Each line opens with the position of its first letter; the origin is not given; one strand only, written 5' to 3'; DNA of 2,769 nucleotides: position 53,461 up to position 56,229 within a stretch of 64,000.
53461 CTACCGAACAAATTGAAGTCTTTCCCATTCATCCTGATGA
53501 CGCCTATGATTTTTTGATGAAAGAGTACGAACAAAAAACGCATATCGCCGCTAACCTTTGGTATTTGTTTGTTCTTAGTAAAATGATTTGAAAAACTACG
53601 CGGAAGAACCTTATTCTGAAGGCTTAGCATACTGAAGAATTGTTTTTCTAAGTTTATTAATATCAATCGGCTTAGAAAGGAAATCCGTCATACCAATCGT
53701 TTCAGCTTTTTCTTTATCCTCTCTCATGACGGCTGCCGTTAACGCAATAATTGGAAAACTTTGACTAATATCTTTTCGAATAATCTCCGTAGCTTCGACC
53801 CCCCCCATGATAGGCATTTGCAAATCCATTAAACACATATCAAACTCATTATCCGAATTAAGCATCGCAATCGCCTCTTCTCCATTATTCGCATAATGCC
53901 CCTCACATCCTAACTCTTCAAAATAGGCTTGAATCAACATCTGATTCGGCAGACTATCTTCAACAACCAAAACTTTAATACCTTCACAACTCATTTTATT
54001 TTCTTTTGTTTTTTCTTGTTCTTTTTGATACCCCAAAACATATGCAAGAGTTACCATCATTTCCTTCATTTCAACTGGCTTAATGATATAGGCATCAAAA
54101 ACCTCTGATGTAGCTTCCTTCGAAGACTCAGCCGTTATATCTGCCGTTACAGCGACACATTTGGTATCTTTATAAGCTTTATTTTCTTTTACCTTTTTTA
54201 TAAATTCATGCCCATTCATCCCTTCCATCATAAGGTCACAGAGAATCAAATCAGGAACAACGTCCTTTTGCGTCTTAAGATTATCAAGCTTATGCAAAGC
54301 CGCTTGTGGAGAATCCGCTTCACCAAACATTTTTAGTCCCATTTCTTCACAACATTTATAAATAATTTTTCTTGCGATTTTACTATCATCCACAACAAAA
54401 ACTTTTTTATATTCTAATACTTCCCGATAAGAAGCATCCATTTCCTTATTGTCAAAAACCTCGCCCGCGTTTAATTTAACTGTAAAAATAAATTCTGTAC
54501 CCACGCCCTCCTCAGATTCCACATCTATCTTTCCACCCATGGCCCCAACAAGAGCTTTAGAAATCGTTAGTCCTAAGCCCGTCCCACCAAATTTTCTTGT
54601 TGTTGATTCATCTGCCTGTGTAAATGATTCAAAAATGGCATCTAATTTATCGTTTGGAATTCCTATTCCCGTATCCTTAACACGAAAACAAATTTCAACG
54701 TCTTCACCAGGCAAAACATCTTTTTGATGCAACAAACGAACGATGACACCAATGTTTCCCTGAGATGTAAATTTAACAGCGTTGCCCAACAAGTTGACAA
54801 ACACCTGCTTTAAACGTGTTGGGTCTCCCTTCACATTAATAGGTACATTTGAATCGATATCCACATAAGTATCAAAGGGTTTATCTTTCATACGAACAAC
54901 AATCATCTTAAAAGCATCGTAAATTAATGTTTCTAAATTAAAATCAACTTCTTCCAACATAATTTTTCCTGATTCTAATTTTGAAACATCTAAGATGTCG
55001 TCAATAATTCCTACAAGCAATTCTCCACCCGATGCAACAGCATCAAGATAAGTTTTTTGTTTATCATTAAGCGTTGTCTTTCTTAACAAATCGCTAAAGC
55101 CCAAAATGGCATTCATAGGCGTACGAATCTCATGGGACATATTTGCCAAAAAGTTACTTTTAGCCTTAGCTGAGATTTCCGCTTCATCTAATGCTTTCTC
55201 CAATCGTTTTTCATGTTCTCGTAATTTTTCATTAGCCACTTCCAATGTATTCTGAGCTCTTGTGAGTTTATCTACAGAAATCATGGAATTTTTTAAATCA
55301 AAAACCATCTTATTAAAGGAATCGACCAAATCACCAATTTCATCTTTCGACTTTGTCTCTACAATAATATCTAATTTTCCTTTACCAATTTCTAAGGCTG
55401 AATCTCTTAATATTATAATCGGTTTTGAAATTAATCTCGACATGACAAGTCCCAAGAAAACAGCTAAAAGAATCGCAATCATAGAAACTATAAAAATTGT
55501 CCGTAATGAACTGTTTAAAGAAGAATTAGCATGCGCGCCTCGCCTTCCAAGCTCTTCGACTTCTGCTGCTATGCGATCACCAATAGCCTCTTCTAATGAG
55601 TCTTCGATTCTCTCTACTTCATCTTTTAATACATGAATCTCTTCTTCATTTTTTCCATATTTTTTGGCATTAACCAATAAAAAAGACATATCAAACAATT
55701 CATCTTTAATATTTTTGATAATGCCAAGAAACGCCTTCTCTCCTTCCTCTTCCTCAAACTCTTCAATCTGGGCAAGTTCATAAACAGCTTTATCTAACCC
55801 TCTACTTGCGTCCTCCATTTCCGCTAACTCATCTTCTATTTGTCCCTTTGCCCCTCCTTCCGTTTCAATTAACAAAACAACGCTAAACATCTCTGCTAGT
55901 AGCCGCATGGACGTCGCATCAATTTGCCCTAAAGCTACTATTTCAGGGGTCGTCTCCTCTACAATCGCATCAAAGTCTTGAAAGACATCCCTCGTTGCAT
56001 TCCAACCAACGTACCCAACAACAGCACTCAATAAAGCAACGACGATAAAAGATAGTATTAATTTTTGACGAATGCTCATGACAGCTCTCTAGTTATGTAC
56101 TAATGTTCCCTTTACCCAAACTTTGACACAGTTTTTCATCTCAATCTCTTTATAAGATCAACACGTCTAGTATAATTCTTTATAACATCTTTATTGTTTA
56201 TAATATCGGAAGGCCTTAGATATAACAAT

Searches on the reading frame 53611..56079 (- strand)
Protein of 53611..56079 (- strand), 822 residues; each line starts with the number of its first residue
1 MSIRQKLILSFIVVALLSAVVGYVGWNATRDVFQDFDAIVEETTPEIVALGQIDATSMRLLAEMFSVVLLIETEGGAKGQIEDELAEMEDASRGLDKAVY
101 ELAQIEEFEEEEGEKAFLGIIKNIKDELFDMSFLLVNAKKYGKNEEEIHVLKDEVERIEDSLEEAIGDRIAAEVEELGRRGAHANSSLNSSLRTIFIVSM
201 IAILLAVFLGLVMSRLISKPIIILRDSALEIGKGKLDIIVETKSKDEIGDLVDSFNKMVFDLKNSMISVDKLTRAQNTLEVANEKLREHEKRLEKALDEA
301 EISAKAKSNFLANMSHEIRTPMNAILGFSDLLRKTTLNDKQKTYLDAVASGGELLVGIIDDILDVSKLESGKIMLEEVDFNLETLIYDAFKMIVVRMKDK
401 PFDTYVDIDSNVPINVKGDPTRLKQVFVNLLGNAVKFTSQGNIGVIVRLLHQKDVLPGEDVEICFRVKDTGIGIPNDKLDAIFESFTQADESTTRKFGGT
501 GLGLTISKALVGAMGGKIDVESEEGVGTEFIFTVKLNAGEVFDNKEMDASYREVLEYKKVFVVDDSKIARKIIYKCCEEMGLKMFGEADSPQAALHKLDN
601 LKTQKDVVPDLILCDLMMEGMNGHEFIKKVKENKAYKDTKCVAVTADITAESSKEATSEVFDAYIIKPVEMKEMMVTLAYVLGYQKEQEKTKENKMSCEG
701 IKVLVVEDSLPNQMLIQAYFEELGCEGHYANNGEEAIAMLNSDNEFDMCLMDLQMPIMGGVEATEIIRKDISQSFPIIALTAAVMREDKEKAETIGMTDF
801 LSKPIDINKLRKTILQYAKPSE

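Call 84: search_protein_families(library=pfam, proteins=[window:53611-56079:-], max_evalue=0.00001)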
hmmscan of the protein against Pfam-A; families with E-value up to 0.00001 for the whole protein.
window:53611-56079:- (822 aa): 5 families
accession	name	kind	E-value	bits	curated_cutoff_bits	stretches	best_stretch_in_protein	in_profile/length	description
PF00072.30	Response_reg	-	4.1e-43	146.5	30.2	2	703-814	1-110/111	Response regulator receiver domain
PF02518.31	HATPase_c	-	5.1e-30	104.6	26.4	1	418-537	1-110/111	Histidine kinase-, DNA gyrase B-, and HSP90-like ATPase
PF00512.31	HisKA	-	2.8e-20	72.5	26.9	1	306-371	1-66/66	His Kinase A (phospho-acceptor) domain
PF12729.13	4HB_MCP_1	-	7e-10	39.2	27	1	1-103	2-99/181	Four helix bundle sensory module for signal transduction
PF00672.30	HAMP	-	7.2e-10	39.5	25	1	213-261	2-50/53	HAMP domain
